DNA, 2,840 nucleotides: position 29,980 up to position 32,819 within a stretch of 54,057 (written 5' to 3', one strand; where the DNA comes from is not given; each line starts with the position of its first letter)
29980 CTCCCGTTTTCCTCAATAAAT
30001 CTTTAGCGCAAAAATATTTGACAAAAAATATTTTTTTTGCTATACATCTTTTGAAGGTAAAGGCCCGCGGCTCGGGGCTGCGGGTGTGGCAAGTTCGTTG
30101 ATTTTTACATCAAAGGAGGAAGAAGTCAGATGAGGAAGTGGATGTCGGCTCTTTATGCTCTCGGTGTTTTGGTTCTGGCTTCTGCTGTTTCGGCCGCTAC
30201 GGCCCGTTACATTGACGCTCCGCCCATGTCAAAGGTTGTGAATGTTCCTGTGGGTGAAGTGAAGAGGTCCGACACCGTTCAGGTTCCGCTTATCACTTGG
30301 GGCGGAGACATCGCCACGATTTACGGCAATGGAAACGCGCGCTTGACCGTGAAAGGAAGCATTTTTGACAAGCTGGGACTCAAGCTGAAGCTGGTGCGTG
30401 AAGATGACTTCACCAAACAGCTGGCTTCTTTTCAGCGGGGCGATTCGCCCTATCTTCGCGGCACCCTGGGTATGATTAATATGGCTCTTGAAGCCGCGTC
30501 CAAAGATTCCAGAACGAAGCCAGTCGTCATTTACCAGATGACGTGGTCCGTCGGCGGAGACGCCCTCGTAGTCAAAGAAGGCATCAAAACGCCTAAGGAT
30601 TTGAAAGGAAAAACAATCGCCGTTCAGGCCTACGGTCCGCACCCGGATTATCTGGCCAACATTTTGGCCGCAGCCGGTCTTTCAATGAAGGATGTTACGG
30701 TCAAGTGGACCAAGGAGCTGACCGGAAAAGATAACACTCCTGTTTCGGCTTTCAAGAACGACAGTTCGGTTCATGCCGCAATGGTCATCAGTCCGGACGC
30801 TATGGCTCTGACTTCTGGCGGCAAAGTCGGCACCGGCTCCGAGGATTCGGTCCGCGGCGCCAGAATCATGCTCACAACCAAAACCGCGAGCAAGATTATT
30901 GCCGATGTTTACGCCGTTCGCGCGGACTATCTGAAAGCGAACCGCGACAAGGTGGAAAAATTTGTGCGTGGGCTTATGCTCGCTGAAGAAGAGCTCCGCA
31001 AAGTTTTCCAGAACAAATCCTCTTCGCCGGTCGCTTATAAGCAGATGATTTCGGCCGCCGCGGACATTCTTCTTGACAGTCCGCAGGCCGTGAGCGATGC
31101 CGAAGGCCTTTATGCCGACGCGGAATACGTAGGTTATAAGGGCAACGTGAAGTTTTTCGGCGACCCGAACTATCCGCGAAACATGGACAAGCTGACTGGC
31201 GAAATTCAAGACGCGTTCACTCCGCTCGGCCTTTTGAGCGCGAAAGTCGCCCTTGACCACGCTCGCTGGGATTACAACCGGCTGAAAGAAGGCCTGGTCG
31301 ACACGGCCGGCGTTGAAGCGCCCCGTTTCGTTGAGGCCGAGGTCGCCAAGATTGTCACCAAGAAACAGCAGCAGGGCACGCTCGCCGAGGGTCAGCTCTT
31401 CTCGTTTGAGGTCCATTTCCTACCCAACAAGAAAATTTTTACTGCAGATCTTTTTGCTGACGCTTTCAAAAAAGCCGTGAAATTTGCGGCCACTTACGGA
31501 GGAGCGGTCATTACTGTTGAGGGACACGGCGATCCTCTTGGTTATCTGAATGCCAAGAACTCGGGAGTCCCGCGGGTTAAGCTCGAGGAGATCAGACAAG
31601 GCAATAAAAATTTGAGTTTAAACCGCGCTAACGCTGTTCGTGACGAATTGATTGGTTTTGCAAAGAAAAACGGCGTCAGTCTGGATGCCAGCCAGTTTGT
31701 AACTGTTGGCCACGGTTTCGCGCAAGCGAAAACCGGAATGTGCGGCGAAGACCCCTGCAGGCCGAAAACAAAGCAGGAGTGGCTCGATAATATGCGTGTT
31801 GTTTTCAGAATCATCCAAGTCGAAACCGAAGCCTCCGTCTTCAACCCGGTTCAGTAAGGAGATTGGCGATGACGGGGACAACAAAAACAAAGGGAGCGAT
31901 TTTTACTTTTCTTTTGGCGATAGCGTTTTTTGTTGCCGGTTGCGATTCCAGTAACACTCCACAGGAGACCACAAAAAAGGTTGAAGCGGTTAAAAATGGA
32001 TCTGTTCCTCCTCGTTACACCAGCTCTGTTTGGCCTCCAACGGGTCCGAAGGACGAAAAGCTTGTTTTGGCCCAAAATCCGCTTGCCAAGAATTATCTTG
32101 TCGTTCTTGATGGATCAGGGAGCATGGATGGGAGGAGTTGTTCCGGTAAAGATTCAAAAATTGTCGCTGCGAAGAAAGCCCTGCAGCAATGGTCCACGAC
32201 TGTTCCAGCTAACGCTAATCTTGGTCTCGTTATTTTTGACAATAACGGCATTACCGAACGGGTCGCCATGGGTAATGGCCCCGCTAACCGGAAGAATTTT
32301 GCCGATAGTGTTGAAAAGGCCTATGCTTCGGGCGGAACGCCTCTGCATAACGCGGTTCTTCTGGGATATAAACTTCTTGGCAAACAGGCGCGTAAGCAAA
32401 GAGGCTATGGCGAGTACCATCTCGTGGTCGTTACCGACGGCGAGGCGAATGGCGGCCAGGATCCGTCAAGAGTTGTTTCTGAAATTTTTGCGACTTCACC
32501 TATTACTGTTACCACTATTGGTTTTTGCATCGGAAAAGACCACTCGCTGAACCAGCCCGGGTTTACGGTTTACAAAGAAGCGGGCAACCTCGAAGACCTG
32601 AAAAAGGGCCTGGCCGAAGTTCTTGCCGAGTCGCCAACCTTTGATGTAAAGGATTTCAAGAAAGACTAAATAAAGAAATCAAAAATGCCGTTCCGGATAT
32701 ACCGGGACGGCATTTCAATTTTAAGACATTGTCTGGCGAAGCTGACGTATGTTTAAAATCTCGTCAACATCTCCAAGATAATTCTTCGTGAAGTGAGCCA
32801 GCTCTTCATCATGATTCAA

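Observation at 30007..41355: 11.3-kb island wedged between the two ComEC modules: TelA/XpaC, vWA lipoprotein, orphan ARC/Mpa-type AAA+, two SBP-OmpA fusions and a cognate ABC importer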

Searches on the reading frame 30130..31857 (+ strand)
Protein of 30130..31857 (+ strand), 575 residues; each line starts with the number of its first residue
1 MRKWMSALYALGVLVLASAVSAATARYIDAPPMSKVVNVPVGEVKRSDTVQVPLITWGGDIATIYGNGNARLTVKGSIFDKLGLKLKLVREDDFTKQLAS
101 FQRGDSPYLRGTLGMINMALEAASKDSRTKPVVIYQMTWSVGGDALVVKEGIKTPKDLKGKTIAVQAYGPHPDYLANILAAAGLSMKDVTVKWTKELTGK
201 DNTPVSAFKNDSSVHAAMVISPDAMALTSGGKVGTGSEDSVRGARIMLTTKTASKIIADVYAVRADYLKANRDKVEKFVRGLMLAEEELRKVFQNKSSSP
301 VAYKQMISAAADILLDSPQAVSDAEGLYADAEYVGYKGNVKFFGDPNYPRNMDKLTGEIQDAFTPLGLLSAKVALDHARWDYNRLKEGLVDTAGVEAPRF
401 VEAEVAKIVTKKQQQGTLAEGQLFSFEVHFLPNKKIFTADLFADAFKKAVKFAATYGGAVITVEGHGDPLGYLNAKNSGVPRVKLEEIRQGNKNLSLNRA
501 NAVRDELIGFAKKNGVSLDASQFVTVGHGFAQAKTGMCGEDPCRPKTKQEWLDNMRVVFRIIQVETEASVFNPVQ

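Call 3: search_protein_families(library=pfam, proteins=[window:30130-31857:+], max_evalue=0.01)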
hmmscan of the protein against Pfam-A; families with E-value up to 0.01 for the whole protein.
window:30130-31857:+ (575 aa): 2 families
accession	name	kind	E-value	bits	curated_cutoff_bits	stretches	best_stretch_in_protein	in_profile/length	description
PF09084.16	NMT1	-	4.3e-09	37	20.5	1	148-281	81-201/216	NMT1/THI5 like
PF00691.25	OmpA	-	0.0011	19.7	27.2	1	449-531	23-82/98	OmpA family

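Call 4: search_protein_families(library=ncbifam, proteins=[window:30130-31857:+], max_evalue=0.01)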
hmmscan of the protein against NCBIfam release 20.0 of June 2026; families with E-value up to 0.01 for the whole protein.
window:30130-31857:+ (575 aa): 7 families
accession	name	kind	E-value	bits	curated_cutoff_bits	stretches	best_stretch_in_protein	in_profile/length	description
TIGR01728.1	SsuA_fam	subfamily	2.6e-12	46.6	163.5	1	119-285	62-212/290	aliphatic sulfonate ABC transporter substrate-binding protein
NF008553.0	PRK11480.1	equivalog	7.1e-07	28.7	490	1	125-285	86-231/320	taurine ABC transporter substrate-binding protein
TIGR01729.1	taurine_ABC_bnd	equivalog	2.5e-06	27.1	304.25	1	124-289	61-213/300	taurine ABC transporter substrate-binding protein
TIGR03427.1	ABC_peri_uca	equivalog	4.7e-06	26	333.9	1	80-226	31-166/328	putative urea ABC transporter substrate-binding protein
NF040735.1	SBP_SaoX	equivalog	0.00017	20.8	300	1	74-169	22-108/330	ABC transporter substrate-binding subunit SaoX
TIGR02122.1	TRAP_TAXI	subfamily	0.0015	17.5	84.35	1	151-191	132-174/320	TAXI family TRAP transporter solute-binding subunit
TIGR04262.1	orph_peri_GRRM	subfamily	0.0092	15.3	190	0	114-185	65-136/257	extracellular substrate binding-like orphan protein GrrP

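Call 16: search_protein_families(library=padloc, proteins=[window:30130-31857:+], max_evalue=0.01)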
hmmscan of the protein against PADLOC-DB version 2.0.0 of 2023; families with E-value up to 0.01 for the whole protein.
window:30130-31857:+ (575 aa): 0 families

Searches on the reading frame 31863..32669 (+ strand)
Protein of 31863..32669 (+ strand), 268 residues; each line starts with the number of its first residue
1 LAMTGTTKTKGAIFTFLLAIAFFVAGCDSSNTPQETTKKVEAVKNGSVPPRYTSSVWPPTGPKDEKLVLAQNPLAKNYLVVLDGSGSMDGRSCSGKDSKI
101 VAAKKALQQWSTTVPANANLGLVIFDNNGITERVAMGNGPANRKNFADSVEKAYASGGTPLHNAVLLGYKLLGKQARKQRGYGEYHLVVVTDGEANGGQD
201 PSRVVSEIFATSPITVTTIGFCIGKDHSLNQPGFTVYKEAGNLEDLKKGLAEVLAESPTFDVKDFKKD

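Call 3: search_protein_families(library=pfam, proteins=[window:31863-32669:+], max_evalue=0.01)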
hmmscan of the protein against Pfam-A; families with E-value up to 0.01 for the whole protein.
window:31863-32669:+ (268 aa): 2 families
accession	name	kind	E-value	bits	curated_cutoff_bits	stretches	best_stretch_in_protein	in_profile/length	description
PF00092.34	VWA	-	9.6e-12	45.9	23.8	1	80-228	4-140/174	von Willebrand factor type A domain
PF13519.12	VWA_2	-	5.5e-08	33.8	27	1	79-194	2-107/107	von Willebrand factor type A domain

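Call 4: search_protein_families(library=ncbifam, proteins=[window:31863-32669:+], max_evalue=0.01)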
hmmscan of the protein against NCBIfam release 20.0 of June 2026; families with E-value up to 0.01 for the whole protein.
window:31863-32669:+ (268 aa): 5 families
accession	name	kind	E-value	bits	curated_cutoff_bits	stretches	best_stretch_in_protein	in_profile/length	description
TIGR03788.1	marine_srt_targ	equivalog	5.4e-05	21.8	551.65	1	56-193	258-379/629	marine proteobacterial sortase target protein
TIGR00868.1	hCaCC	subfamily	8.5e-05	20.5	900.85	1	80-198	309-419/863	calcium-activated chloride channel protein 1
TIGR02442.1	Cob-chelat-sub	hypoth_equivalog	0.00036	19.1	779.45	1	76-202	473-593/641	putative cobaltochelatase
NF047508.1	VWA_BatA_Lepto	exception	0.0044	16.1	380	1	73-228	86-233/315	VWA domain-containing protein BatA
TIGR02031.1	BchD-ChlD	equivalog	0.0093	14.7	499.55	0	156-196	495-533/608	magnesium chelatase ATPase subunit D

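Call 16: search_protein_families(library=padloc, proteins=[window:31863-32669:+], max_evalue=0.01)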
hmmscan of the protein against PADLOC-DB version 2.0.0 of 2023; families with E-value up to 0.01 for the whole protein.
window:31863-32669:+ (268 aa): 0 families
